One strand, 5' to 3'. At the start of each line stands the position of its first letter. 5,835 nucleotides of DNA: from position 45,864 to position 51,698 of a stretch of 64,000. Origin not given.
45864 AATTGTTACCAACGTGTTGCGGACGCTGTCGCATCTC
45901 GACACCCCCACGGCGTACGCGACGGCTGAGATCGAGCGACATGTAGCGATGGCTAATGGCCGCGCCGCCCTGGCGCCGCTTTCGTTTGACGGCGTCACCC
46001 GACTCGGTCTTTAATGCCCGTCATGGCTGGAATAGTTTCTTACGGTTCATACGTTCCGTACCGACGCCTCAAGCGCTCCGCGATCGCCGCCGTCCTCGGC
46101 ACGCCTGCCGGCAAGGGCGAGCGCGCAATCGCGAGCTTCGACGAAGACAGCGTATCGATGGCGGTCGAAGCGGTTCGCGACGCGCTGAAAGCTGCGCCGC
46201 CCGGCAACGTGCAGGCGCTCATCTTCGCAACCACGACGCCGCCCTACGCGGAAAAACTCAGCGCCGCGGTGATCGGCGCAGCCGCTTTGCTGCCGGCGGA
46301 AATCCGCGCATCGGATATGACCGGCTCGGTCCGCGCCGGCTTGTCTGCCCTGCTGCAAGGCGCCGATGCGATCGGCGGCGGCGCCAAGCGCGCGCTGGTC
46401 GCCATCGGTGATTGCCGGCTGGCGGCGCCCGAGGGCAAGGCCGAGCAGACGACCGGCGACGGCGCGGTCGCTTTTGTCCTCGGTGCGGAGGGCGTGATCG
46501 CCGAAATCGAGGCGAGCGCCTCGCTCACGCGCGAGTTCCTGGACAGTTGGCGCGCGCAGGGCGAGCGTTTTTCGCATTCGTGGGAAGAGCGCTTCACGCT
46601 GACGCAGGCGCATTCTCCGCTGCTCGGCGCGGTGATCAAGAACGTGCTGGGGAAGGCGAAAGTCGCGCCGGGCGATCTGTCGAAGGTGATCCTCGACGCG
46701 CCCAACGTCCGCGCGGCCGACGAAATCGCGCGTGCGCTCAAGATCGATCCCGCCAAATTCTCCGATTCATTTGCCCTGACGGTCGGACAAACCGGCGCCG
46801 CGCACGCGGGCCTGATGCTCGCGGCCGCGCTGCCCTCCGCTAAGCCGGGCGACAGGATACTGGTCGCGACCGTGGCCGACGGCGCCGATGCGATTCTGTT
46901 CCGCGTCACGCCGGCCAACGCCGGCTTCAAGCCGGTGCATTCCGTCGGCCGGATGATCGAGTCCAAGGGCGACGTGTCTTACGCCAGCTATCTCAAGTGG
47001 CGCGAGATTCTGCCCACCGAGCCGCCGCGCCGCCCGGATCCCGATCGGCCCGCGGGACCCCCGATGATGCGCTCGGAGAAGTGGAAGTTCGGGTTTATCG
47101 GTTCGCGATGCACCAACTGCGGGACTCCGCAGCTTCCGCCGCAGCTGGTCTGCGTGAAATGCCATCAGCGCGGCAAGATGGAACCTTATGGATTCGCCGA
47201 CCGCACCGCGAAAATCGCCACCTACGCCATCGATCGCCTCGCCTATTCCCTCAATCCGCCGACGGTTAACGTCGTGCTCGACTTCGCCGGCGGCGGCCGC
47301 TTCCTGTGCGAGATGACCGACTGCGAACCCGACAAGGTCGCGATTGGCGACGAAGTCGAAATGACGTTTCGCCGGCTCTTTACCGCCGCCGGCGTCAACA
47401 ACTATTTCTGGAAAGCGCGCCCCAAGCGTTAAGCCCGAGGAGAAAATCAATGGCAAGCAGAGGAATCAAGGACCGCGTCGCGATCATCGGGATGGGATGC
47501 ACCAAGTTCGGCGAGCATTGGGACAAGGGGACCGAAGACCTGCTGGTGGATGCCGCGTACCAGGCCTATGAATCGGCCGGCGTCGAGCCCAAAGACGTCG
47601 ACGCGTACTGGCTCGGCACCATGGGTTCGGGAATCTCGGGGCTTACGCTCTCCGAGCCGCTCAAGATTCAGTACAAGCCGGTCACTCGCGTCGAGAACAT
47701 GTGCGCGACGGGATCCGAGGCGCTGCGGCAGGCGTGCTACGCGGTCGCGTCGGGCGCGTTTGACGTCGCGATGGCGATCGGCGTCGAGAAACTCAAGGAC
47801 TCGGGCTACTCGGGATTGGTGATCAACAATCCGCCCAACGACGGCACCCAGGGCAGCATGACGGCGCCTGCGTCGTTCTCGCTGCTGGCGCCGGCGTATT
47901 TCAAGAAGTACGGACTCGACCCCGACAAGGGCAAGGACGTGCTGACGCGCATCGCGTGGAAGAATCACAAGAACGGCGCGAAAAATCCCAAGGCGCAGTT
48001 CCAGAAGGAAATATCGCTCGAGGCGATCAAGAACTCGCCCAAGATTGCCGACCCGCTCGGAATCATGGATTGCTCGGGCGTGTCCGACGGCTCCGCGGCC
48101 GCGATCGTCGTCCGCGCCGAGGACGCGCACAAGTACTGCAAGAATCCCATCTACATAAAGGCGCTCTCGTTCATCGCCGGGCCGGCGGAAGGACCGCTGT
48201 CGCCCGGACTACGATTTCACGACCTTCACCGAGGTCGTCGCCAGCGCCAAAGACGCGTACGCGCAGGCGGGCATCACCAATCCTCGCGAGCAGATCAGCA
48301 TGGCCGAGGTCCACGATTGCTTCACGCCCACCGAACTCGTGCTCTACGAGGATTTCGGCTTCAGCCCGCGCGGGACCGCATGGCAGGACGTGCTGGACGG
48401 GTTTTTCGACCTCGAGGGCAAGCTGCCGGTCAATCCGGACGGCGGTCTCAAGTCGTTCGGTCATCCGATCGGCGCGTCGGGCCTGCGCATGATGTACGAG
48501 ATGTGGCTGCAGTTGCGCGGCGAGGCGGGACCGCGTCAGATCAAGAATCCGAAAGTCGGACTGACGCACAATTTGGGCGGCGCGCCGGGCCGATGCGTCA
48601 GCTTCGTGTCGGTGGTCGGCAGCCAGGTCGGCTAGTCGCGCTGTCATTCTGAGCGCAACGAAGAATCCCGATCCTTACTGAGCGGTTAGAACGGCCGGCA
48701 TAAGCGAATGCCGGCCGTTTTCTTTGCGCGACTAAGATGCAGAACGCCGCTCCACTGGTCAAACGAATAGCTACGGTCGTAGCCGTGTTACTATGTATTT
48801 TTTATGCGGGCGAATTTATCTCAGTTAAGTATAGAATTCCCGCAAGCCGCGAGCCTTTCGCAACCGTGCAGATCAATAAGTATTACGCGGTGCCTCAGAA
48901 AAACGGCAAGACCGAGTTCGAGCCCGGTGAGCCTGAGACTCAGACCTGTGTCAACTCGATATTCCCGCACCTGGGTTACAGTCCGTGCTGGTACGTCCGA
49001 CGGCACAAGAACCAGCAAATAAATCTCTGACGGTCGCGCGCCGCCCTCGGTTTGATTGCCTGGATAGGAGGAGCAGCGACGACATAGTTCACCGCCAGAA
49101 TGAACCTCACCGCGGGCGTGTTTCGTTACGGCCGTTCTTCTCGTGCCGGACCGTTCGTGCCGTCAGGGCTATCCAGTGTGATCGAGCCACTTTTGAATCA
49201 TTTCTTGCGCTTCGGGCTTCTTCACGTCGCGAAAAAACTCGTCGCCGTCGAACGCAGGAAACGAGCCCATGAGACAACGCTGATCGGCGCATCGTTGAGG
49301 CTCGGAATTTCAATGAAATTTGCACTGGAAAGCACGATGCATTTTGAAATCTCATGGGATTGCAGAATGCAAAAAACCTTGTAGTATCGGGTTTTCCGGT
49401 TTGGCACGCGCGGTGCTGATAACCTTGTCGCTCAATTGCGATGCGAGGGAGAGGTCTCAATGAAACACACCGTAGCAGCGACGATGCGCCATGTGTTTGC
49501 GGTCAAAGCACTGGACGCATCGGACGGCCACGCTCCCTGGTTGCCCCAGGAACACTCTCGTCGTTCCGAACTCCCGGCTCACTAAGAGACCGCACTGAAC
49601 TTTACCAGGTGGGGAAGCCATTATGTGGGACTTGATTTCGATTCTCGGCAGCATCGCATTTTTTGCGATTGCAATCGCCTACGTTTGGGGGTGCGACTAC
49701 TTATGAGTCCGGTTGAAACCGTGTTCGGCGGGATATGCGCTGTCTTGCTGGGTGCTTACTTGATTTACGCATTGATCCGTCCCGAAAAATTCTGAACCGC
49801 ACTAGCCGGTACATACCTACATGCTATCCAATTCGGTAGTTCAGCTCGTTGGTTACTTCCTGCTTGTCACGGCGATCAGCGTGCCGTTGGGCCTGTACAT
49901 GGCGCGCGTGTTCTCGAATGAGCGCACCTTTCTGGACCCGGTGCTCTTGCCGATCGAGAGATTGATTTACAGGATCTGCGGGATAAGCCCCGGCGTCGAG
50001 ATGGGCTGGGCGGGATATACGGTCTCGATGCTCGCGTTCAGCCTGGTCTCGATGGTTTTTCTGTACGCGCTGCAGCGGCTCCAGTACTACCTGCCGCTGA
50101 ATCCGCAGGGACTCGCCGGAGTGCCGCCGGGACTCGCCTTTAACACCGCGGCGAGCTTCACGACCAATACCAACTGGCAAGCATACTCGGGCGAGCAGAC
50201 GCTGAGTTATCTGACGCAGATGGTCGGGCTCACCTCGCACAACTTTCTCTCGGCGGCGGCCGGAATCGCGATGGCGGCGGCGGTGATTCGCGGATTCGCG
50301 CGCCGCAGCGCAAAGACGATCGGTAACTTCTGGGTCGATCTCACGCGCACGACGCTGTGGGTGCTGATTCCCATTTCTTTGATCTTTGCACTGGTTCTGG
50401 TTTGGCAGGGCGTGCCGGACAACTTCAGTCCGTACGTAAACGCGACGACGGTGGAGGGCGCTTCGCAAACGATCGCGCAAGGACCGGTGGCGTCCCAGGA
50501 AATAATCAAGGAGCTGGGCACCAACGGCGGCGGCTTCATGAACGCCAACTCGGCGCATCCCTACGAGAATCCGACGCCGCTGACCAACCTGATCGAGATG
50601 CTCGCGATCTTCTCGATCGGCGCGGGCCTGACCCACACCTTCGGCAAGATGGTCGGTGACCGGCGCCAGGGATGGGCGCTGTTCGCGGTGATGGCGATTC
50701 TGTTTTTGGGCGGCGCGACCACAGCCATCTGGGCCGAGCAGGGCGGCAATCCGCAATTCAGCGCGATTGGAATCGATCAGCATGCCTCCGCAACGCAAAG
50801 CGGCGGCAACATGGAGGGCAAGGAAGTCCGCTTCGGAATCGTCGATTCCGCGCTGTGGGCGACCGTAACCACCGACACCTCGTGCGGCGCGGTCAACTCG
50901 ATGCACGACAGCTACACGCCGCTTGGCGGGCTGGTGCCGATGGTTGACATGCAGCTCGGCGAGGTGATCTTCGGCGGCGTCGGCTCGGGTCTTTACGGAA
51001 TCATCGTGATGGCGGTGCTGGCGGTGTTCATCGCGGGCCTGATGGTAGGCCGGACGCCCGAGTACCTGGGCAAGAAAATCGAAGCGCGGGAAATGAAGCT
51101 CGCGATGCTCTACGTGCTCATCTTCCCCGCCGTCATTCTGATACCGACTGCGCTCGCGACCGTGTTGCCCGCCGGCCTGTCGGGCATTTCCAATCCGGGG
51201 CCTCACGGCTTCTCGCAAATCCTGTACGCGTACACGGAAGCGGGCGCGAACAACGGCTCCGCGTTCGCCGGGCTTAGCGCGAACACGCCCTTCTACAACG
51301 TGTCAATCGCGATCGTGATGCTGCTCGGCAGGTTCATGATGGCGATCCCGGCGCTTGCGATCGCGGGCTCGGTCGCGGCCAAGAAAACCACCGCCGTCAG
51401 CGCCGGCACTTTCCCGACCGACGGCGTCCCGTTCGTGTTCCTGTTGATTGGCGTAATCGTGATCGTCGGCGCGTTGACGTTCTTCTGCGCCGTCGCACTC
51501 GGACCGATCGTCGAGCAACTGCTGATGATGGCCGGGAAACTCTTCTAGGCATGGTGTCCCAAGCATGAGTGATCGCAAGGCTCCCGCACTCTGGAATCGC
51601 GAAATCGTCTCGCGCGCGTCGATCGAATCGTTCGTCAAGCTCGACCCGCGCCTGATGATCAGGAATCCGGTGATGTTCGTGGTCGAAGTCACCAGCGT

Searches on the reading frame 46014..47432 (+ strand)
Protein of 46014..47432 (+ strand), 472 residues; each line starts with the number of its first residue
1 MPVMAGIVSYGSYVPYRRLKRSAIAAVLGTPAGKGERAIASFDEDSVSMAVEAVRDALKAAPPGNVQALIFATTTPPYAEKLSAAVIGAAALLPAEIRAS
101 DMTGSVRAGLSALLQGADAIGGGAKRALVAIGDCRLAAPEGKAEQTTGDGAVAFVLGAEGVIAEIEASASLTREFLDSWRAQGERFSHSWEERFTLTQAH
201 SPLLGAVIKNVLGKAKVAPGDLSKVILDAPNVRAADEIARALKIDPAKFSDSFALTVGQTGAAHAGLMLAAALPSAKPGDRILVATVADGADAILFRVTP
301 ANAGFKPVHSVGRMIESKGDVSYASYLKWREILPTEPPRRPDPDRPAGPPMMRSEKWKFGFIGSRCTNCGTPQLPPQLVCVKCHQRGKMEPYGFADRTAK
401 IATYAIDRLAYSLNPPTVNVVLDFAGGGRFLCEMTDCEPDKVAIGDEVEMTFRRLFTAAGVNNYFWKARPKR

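Call 27: search_protein_families(library=pfam, proteins=[window:46014-47432:+], max_evalue=0.0001)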
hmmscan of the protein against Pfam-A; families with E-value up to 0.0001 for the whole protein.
window:46014-47432:+ (472 aa): 3 families
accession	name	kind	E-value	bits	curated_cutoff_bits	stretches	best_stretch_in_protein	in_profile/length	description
PF08541.16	ACP_syn_III_C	-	5.9e-08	33.2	26.6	1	213-290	2-80/90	3-Oxoacyl-[acyl-carrier-protein (ACP)] synthase III C terminal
PF01796.24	OB_ChsH2_C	-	6.3e-08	32.9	27.1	1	396-453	5-65/65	ChsH2, C-terminal OB-fold domain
PF12172.15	zf-ChsH2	-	1.6e-07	31.4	23.2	1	361-385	9-33/37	ChsH2, rubredoxin-like zinc ribbon domain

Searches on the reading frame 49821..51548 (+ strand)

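Call 27: search_protein_families(library=pfam, proteins=[window:49821-51548:+], max_evalue=0.0001)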
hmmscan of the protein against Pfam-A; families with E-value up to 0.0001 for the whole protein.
window:49821-51548:+ (575 aa): 1 family
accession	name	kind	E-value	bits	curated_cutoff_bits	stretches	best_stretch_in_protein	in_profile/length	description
PF03814.21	KdpA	-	8.8e-250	830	22.6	1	12-567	3-548/548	Potassium-transporting ATPase A subunit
